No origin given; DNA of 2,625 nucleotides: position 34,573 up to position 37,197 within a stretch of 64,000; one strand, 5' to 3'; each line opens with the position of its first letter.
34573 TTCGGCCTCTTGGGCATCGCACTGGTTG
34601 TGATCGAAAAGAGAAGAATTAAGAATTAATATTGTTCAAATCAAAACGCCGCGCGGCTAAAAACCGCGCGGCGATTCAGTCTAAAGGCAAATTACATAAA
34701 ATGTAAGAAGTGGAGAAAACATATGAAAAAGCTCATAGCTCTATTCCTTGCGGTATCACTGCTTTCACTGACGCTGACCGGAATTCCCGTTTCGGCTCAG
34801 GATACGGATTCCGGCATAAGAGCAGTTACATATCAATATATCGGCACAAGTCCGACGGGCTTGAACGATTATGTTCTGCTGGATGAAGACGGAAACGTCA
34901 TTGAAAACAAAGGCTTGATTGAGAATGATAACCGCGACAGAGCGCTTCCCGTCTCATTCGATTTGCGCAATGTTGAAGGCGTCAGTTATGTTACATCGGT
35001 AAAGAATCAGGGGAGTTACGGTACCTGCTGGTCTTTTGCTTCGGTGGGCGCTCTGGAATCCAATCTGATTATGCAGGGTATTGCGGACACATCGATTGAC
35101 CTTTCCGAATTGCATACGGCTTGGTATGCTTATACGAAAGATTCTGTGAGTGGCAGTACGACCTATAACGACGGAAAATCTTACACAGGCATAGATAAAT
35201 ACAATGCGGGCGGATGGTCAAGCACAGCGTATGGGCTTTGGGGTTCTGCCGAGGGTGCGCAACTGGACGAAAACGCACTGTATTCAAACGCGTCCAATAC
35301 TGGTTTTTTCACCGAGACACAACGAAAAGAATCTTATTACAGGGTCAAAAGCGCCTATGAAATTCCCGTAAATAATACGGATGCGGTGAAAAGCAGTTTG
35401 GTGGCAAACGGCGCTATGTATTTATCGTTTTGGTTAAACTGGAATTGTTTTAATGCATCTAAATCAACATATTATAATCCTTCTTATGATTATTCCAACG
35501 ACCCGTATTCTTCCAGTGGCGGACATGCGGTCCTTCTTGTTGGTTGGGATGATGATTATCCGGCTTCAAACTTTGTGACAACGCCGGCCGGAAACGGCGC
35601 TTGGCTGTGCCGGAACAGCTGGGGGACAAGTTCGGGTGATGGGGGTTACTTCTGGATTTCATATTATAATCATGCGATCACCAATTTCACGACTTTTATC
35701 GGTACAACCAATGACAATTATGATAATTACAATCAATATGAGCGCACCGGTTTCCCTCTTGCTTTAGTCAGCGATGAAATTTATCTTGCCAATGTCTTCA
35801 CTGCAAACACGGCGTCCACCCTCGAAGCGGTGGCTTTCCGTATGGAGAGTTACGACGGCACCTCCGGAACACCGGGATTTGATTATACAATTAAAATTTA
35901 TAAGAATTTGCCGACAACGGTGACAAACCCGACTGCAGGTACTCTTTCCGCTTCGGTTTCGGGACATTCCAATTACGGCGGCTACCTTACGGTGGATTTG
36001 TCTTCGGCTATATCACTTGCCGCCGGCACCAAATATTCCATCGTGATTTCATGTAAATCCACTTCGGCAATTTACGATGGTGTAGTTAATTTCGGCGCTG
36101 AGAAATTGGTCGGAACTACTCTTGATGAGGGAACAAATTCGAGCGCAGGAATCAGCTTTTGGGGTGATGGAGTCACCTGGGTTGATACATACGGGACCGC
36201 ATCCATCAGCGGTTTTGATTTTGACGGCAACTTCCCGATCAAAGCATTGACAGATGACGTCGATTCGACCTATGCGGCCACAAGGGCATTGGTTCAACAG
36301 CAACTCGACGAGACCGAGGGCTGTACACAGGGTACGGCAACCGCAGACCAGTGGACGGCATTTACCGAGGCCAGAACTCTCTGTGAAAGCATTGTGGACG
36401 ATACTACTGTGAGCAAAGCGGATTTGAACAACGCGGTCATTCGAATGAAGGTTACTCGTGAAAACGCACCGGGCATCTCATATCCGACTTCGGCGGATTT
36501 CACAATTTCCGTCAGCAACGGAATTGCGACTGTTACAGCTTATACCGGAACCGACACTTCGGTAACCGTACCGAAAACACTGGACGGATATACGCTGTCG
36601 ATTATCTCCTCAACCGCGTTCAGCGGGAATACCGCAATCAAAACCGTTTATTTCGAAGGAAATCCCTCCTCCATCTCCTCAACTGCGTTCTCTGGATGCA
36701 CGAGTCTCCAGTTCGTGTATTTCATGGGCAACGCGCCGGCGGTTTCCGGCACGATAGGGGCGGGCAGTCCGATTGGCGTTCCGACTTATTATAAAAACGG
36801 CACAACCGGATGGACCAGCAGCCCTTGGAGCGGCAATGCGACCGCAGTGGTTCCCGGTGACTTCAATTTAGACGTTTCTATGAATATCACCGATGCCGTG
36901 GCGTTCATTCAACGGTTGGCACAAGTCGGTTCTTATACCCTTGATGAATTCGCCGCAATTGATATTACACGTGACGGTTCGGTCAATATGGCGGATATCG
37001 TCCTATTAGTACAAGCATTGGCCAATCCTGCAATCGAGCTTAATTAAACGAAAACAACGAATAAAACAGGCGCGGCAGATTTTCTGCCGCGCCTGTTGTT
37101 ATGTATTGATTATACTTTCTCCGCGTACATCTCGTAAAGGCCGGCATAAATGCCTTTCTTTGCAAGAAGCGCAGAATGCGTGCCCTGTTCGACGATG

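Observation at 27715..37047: Compact cohesin-cohesin-dockerin gene module predicted to display a papain-family protease on the cell surface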

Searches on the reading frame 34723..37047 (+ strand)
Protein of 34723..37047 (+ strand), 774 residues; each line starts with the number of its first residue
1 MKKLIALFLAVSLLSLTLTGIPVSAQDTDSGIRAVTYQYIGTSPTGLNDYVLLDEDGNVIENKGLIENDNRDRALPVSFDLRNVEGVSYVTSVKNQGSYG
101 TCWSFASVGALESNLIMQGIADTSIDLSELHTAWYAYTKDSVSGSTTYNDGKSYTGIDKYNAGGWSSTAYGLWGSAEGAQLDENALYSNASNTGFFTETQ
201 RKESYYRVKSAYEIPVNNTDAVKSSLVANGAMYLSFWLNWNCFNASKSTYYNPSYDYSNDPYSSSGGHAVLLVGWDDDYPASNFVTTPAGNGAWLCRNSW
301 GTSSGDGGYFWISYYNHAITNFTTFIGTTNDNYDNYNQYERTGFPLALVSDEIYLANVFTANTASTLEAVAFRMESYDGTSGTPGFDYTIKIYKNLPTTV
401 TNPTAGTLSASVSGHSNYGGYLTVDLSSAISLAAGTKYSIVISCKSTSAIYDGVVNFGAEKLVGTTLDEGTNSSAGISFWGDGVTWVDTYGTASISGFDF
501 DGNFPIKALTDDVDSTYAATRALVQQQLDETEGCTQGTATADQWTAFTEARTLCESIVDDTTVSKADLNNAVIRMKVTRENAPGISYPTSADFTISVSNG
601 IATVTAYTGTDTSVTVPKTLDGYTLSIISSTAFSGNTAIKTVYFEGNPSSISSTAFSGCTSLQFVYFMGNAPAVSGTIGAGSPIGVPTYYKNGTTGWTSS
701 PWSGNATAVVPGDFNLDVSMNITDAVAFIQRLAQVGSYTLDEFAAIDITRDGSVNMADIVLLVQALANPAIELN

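Call 3: search_protein_families(library=pfam, proteins=[window:34723-37047:+], max_evalue=1)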
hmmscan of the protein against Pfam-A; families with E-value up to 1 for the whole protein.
window:34723-37047:+ (774 aa): 5 families
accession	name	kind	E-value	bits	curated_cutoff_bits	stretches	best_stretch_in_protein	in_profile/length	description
PF00112.29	Peptidase_C1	-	5.3e-24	86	20.7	1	75-315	1-205/220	Papain family cysteine protease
PF18560.7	Lectin_like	-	3.7e-17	63.4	27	1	347-510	12-156/156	Lectin like domain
PF00404.24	Dockerin_1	-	2.4e-07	31.3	22.9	1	711-766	1-56/57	Dockerin type I domain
PF13306.12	LRR_5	-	5.8e-05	23.4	27.7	1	625-667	45-86/127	BspA type Leucine rich repeat region (6 copies)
PF03051.21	Peptidase_C1_2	-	0.0055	16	22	0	292-313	377-398/438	Peptidase C1-like family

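Call 4: search_protein_families(library=ncbifam, proteins=[window:34723-37047:+], max_evalue=1)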
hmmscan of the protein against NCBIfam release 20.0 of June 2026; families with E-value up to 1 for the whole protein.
window:34723-37047:+ (774 aa): 2 families
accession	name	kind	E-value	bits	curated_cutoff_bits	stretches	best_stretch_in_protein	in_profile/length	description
NF045500.1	Omp28_seleno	equivalog_domain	0.022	14.1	200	1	712-766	322-375/377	Omp28-related selenoprotein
TIGR04429.1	Phr_nterm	subfamily_domain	0.08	13.5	25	1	1-27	1-27/28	Phr family secreted Rap phosphatase inhibitor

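Call 15: find_encoding_contigs(protein=window:34723-37047:+, flank=10000, max_places=6)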
Protein window:34723-37047:+ (774 aa): 20 contigs read that carry it; 6 places shown.
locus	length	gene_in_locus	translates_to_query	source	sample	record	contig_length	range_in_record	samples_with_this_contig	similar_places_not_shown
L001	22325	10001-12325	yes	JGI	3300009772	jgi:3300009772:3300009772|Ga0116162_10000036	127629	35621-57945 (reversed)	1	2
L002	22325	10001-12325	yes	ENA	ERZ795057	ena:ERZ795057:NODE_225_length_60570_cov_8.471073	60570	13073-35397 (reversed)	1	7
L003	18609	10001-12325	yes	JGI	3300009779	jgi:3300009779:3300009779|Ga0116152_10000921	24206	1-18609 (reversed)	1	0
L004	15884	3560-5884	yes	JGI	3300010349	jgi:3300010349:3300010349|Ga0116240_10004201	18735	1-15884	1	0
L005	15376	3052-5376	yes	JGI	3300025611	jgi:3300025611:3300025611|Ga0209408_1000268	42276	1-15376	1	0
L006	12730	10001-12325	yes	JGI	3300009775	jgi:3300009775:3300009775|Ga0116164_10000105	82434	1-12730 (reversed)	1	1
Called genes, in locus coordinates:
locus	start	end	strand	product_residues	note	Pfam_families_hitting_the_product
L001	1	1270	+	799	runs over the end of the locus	PF17764:PriA_3primeBD, PF00270:DEAD, PF04851:ResIII, PF18319:Zn_ribbon_PriA, PF00271:Helicase_C, PF18074:PriA_C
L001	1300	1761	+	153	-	PF01327:Pep_deformylase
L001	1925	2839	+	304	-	PF00551:Formyl_trans_N, PF02911:Formyl_trans_C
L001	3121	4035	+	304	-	PF00963:Cohesin (weak)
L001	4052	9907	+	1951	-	PF16709:SCAB-Ig (faint), PF23197:IG_AIR9 (faint)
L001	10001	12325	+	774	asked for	PF00112:Peptidase_C1, PF18560:Lectin_like, PF00404:Dockerin_1 (weak)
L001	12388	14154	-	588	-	PF00664:ABC_membrane, PF02463:SMC_N (weak), PF00005:ABC_tran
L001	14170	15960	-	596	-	-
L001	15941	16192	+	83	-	-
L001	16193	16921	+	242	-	PF00005:ABC_tran, PF13304:AAA_21 (faint)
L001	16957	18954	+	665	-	PF07705:CARDB (faint), PF10633:NPCBM_assoc (faint)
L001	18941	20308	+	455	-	PF12704:MacB_PCD, PF02687:FtsX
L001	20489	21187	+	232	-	PF12844:HTH_19, PF13560:HTH_31, PF01381:HTH_3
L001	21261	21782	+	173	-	PF06414:Zeta_toxin (weak)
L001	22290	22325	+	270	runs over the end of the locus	PF00072:Response_reg, PF08769:Spo0A_C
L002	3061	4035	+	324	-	PF00963:Cohesin (weak)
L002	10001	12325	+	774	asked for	PF00112:Peptidase_C1, PF18560:Lectin_like, PF00404:Dockerin_1 (weak)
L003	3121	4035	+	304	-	PF00963:Cohesin (weak)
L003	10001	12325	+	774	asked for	PF00112:Peptidase_C1, PF18560:Lectin_like, PF00404:Dockerin_1 (weak)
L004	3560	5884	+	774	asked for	PF00112:Peptidase_C1, PF18560:Lectin_like, PF00404:Dockerin_1 (weak)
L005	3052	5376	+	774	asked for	PF00112:Peptidase_C1, PF18560:Lectin_like, PF00404:Dockerin_1 (weak)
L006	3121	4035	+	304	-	PF00963:Cohesin (weak)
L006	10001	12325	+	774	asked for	PF00112:Peptidase_C1, PF18560:Lectin_like, PF00404:Dockerin_1 (weak)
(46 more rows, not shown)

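Call 16: find_homologous_proteins(query=window:34723-37047:+, max_evalue=0.00001)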
Query window:34723-37047:+ (774 aa): 1091 proteins with E <= 0.00001 among 8000 candidates; the best 120 are listed.
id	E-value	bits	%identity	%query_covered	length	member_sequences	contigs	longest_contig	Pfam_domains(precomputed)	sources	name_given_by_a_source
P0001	0.0e+0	1721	100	100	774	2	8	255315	PF00112.30,PF00404.25,PF18560.8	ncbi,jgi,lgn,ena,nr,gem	ncbi:MAG TPA: C1 family peptidase [Oscillospiraceae bacterium]|nr:C1 family peptidase [Oscillospirac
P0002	0.0e+0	1177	68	100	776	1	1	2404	PF00112.30,PF00404.25,PF18560.8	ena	-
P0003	0.0e+0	1127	67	100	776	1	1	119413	PF00112.30,PF00404.25,PF18560.8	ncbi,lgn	-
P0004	0.0e+0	1107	66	100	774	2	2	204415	PF00112.30,PF00404.25,PF18560.8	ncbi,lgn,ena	-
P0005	5.2e-226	771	49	100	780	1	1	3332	PF00112.30,PF18560.8,PF03051.22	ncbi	-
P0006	4.5e-66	242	31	49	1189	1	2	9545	PF00112.30,PF18560.8,PF03051.22,PF00746.27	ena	-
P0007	5.5e-65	238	35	35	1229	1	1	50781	PF00112.30,PF26182.1,PF21540.4,PF18560.8,PF22359.3,PF03051.22,PF02368.25,PF26918.1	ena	-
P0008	3.0e-61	226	31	58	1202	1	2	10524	PF13313.12,PF00112.30,PF18962.8,PF18560.8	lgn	-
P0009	5.5e-61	225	30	57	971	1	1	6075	PF13313.12,PF00112.30,PF18962.8,PF18560.8,PF13860.13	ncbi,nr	ncbi:MAG: T9SS type A sorting domain-containing protein [Bacteroidales bacterium]|nr:T9SS type A sor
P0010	1.9e-60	223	33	72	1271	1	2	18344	PF00112.30,PF13306.13,PF00404.25,PF07523.19,PF00963.25,PF18560.8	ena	-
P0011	4.6e-60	222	35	57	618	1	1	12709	PF00112.30,PF18560.8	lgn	-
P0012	4.4e-58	215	35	66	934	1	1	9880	PF00112.30,PF07523.19,PF18560.8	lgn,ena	-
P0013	6.0e-57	212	34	68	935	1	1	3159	PF00112.30,PF07523.19,PF18560.8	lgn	-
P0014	3.9e-56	209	35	54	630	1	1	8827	PF00112.30,PF00404.25,PF00963.25,PF18560.8,PF03051.22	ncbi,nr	ncbi:MAG: hypothetical protein K6F09_07970, partial [Clostridiales bacterium]|nr:hypothetical protei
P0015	1.9e-55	207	34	52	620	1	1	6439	PF00112.30,PF00404.25,PF18560.8,PF03051.22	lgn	-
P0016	7.8e-54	201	35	57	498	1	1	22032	PF00112.30,PF18560.8,PF03051.22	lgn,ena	-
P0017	3.4e-53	199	35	57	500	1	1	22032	PF00112.30,PF18560.8,PF03051.22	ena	-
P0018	2.9e-52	196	32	67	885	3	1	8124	PF19127.7,PF00112.30,PF18560.8,PF03051.22,PF02368.25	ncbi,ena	-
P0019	4.1e-52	196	31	67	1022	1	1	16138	PF00112.30,PF06280.19,PF07523.19,PF09394.17,PF18560.8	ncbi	-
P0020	9.8e-52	194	34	54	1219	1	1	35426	PF17136.11,PF00112.30,PF00404.25,PF26372.1,PF18560.8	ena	-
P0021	1.4e-51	194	33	63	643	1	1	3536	PF00112.30,PF00404.25,PF07523.19,PF18560.8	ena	-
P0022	2.2e-51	193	35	60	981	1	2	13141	PF21764.4,PF00112.30,PF26182.1,PF18560.8,PF22359.3,PF02368.25,PF26918.1,PF13946.12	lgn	-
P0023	2.3e-51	193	36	55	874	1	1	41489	PF19127.7,PF00112.30,PF18560.8,PF03051.22,PF02368.25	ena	-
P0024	9.3e-51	191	37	51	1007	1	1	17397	PF00112.30,PF23358.2,PF25832.1,PF18560.8,PF09294.17,PF21910.3,PF08329.17,PF24221.2,PF00041.28,PF16656.12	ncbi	ncbi:MAG: C1 family peptidase [Oscillospiraceae bacterium]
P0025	1.6e-50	190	32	67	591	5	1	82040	PF00112.30,PF18560.8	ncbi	-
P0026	2.0e-50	190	31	66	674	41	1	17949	PF00112.30,PF00404.25,PF18560.8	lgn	-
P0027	2.1e-50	190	29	47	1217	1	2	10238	PF13313.12,PF00112.30,PF18560.8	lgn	-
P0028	3.3e-50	189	35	54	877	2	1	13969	PF00112.30,PF18560.8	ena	-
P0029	3.4e-50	189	34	58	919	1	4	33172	PF19127.7,PF00112.30,PF18560.8,PF01473.27,PF02368.25,PF19085.7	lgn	-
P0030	6.9e-50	188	34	58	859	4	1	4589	PF00112.30,PF18560.8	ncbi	-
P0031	7.8e-50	188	35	57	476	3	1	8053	PF00112.30,PF18560.8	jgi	jgi:C1A family cysteine protease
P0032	1.9e-49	187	32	69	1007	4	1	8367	PF09479.17,PF00112.30,PF18560.8,PF02368.25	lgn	-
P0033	4.0e-49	186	33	50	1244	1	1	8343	PF00112.30,PF13306.13,PF07523.19,PF18560.8,PF13855.13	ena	-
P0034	5.5e-49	185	33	57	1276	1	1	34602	PF00112.30,PF00801.27,PF18560.8,PF05345.19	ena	-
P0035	5.6e-49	185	35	52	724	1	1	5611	PF00112.30,PF18560.8,PF02368.25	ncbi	-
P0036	1.2e-48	184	34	61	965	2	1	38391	PF00112.30,PF07523.19,PF18560.8,PF02368.25,PF26918.1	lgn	-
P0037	1.2e-48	184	34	57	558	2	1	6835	PF00112.30,PF00404.25,PF18560.8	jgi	-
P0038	2.0e-48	184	32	62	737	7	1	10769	PF00112.30,PF18560.8,PF22359.3,PF02368.25,PF26918.1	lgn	-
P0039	3.0e-48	183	34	54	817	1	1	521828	PF01839.30,PF00112.30,PF13517.13,PF18560.8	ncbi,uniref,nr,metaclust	ncbi:FG-GAP-like repeat-containing protein [Flexilinea flocculi]|uniref:Cysteine protease, C1A famil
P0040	3.2e-48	183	34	68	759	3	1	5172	PF00112.30,PF07523.19,PF18560.8,PF25833.1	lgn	-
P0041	3.2e-48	183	32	68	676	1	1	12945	PF00112.30,PF18560.8,PF03051.22,PF00395.26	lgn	-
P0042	5.0e-48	182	34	60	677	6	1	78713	PF00112.30,PF18560.8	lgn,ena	-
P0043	7.5e-48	182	34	52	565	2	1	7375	PF00112.30,PF18560.8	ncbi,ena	-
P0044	9.1e-48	181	33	57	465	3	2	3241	PF00112.30,PF18560.8,PF03051.22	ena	-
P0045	9.8e-48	181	32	59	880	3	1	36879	PF00112.30,PF18560.8,PF00395.26,PF02368.25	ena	-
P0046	1.1e-47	181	30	66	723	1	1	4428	PF00112.30,PF18560.8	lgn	-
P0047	1.3e-47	181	37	49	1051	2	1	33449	PF03382.21,PF00112.30,PF18560.8,PF00395.26,PF02368.25,PF13855.13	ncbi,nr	ncbi:MAG: BspA family leucine-rich repeat surface protein [Erysipelotrichaceae bacterium]|nr:BspA fa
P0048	1.5e-47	181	35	47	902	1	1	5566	PF21764.4,PF00112.30,PF26182.1,PF18560.8,PF03051.22,PF02368.25,PF20578.5,PF26918.1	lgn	-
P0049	1.9e-47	180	34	59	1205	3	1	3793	PF09479.17,PF00112.30,PF18560.8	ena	-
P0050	2.0e-47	180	31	69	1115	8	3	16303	PF00112.30,PF26182.1,PF18560.8,PF02368.25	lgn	-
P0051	3.6e-47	179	32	58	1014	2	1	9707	PF09479.17,PF00112.30,PF18560.8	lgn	-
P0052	5.5e-47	179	31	66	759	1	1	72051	PF00112.30,PF26182.1,PF18560.8,PF22359.3,PF02368.25,PF26918.1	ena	-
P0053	6.0e-47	179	30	70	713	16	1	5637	PF00112.30,PF18560.8,PF02368.25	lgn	-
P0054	6.7e-47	178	33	68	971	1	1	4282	PF00112.30,PF26182.1,PF18560.8,PF22359.3,PF02368.25,PF26918.1,PF13946.12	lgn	-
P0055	9.2e-47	178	32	66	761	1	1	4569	PF00112.30,PF00404.25,PF07523.19,PF18560.8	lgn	-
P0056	2.2e-46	177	33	57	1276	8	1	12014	PF00112.30,PF00801.27,PF18560.8,PF05345.19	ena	-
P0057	2.4e-46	177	35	50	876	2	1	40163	PF00112.30,PF04122.18,PF18560.8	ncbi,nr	ncbi:MAG: cell wall-binding repeat-containing protein [Erysipelotrichaceae bacterium]|nr:cell wall-b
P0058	3.1e-46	176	35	55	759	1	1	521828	PF01839.30,PF00112.30,PF13517.13,PF18560.8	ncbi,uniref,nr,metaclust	ncbi:lectin like domain-containing protein [Flexilinea flocculi]|uniref:Cysteine protease, C1A famil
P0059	3.8e-46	176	31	59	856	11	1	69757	PF00112.30,PF26182.1,PF18560.8,PF00395.26,PF02368.25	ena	-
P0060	7.9e-46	175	33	57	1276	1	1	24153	PF00112.30,PF00801.27,PF18560.8,PF05345.19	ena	-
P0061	8.8e-46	175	35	49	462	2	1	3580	PF00112.30,PF18560.8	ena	-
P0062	1.1e-45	175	34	57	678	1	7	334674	PF00112.30,PF18560.8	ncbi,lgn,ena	-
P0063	1.1e-45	174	33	58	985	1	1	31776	PF00112.30,PF26182.1,PF18560.8,PF02368.25,PF26918.1,PF13946.12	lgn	-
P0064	1.3e-45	174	32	57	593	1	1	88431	PF00112.30,PF18560.8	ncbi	-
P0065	1.4e-45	174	32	57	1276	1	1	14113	PF00112.30,PF00801.27,PF18560.8,PF05345.19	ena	-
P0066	1.4e-45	174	35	48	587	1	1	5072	PF00112.30,PF18560.8,PF03051.22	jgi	jgi:C1A family cysteine protease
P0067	1.6e-45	174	35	57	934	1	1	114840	PF00112.30,PF18560.8,PF03051.22,PF02368.25,PF00041.28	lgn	-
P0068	1.6e-45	174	34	49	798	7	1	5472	PF00112.30,PF00404.25,PF18560.8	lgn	-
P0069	1.7e-45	174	33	58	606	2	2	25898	PF00112.30,PF18560.8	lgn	-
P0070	1.7e-45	174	32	66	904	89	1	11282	PF21764.4,PF00112.30,PF26182.1,PF18560.8,PF22359.3,PF03051.22,PF02368.25,PF26918.1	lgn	-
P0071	2.3e-45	173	32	61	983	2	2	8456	PF00112.30,PF18560.8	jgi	jgi:C1A family cysteine protease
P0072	2.7e-45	173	34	49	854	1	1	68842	PF09479.17,PF00112.30,PF18560.8,PF03051.22,PF00041.28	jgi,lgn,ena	-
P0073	3.0e-45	173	34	67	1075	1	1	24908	PF09479.17,PF00112.30,PF18560.8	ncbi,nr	ncbi:MAG: InlB B-repeat-containing protein, partial [Oscillospiraceae bacterium]|nr:InlB B-repeat-co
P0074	3.5e-45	173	34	59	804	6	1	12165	PF00112.30,PF00404.25,PF18560.8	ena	-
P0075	4.4e-45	172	32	59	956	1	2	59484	PF00112.30,PF18560.8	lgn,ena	-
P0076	4.7e-45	172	33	65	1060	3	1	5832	PF09479.17,PF00112.30,PF00404.25,PF18560.8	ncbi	-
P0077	5.5e-45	172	34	57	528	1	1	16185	PF00112.30,PF18560.8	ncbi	-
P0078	5.7e-45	172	33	57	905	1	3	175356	PF21764.4,PF00112.30,PF26182.1,PF18560.8,PF22359.3,PF03051.22,PF02368.25,PF26918.1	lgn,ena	-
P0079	6.5e-45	172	33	57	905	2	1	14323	PF21764.4,PF00112.30,PF26182.1,PF18560.8,PF22359.3,PF03051.22,PF02368.25,PF26918.1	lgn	-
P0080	6.7e-45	172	33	57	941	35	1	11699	PF00112.30,PF18560.8,PF00395.26,PF02368.25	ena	-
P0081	6.9e-45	172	33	48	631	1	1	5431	PF00112.30,PF18560.8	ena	-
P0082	7.8e-45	172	32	57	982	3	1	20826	PF00112.30,PF18560.8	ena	-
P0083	8.4e-45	172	32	57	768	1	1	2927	PF13313.12,PF00112.30,PF00404.25,PF18560.8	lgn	-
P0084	9.0e-45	171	33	66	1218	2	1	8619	PF00112.30,PF08481.17,PF22572.3,PF18560.8,PF02368.25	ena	-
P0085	9.1e-45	171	30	68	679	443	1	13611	PF00112.30,PF00404.25,PF18560.8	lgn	-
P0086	9.5e-45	171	38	46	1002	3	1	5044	PF00112.30,PF13306.13,PF00404.25,PF18560.8,PF03051.22,PF02368.25,PF26918.1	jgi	-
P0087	1.0e-44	171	31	61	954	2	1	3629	PF00112.30,PF18560.8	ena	-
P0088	1.0e-44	171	35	49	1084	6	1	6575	PF00112.30,PF00404.25,PF18560.8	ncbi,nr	ncbi:MAG: hypothetical protein J5724_01560 [Ruminococcus sp.]|nr:hypothetical protein [Ruminococcus 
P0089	1.2e-44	171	35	48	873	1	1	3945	PF00112.30,PF18560.8,PF21910.3,PF02368.25,PF26918.1,PF00041.28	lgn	-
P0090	1.2e-44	171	33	57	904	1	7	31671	PF21764.4,PF00112.30,PF26182.1,PF18560.8,PF22359.3,PF03051.22,PF02368.25,PF26918.1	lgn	-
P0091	1.3e-44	171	32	55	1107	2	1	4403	PF00112.30,PF00404.25,PF18560.8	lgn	-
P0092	1.4e-44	171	32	59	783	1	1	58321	PF00112.30,PF21540.4,PF18560.8,PF03051.22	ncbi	-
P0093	1.6e-44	171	32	61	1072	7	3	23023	PF00112.30,PF00404.25,PF18560.8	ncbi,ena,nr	ncbi:MAG: hypothetical protein J6L05_02745 [Ruminococcus sp.]|nr:hypothetical protein [Ruminococcus 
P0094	1.7e-44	171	32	57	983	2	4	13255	PF00112.30,PF18560.8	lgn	-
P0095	1.8e-44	170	36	55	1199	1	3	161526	PF00112.30,PF08481.17,PF22572.3,PF18560.8,PF02368.25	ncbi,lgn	-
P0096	2.5e-44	170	33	57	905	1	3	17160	PF21764.4,PF00112.30,PF26182.1,PF18560.8,PF22359.3,PF03051.22,PF02368.25,PF26918.1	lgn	-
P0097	3.2e-44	170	32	57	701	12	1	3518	PF00112.30,PF18560.8,PF02368.25,PF26918.1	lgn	-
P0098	4.2e-44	169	36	48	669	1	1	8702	PF00112.30,PF18560.8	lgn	-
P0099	4.2e-44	169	33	58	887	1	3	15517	PF19127.7,PF00112.30,PF18560.8,PF01473.27,PF02368.25,PF19085.7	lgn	-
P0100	4.8e-44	169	34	49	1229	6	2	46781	PF09479.17,PF00112.30,PF18560.8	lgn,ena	-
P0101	5.0e-44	169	33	65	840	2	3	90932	PF18560.8,PF25833.1,PF22359.3,PF02368.25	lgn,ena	-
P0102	5.0e-44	169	31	66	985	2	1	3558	PF00112.30,PF18560.8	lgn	-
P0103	6.1e-44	169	38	47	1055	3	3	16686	PF00112.30,PF00059.28,PF18560.8,PF05345.19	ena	-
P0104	6.6e-44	169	31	61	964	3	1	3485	PF00112.30,PF18560.8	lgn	-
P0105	6.6e-44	169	34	57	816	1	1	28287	PF00112.30,PF00404.25,PF18560.8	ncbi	-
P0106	6.8e-44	169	36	48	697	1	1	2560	PF00112.30,PF18560.8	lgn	-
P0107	6.9e-44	169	32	58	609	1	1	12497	PF00112.30,PF18560.8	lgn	-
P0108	7.0e-44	169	31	57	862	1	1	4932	PF21764.4,PF00112.30,PF26182.1,PF18560.8,PF03051.22,PF00395.26,PF02368.25,PF26918.1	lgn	-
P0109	8.5e-44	168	31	66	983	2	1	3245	PF00112.30,PF18560.8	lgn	-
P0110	9.0e-44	168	32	66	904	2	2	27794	PF21764.4,PF00112.30,PF26182.1,PF18560.8,PF03051.22,PF02368.25,PF26918.1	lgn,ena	-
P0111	9.2e-44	168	31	70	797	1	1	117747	PF00112.30,PF26182.1,PF18560.8,PF02368.25,PF26918.1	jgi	-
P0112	1.0e-43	168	32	61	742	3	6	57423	PF00112.30,PF18560.8,PF13946.12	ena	-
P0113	1.0e-43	168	32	56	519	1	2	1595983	PF00112.30,PF18560.8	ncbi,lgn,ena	-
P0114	1.1e-43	168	31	66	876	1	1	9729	PF00112.30,PF18676.7,PF18560.8,PF03051.22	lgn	-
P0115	1.1e-43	168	32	57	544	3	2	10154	PF00112.30,PF18560.8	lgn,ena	-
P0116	2.3e-43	167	33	57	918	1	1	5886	PF00112.30,PF18560.8,PF03051.22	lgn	-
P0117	2.6e-43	167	31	66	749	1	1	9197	PF00112.30,PF26182.1,PF18560.8,PF02368.25,PF26918.1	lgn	-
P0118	3.0e-43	166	33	48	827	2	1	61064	PF00112.30,PF00404.25,PF18560.8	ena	-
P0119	4.0e-43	166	30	57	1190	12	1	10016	PF00112.30,PF00404.25,PF13287.13,PF13290.14,PF18560.8,PF03051.22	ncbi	-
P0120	4.0e-43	166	33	52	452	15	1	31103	PF00112.30,PF18560.8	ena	-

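Call 17: find_related_loci(query=window:34723-37047:+, collection=genome_contigs, flank=10000)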
Query window:34723-37047:+ (774 aa) in genome_contigs; peptide patterns used: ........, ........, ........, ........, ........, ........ (x = any residue, [..] = any of these).
600 stretches matched a pattern (row limit reached: there are more); 1 encode a relative of the query (tblastn E <= 1e-3); 1 distinct loci.
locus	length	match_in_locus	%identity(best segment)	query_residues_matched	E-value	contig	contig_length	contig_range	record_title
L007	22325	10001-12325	67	1-773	0e+0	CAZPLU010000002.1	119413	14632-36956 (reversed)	MAG TPA_asm: uncultured Eubacteriales bacterium isolate binchicken_co39_213 genome assembly, contig: NODE_239_length_119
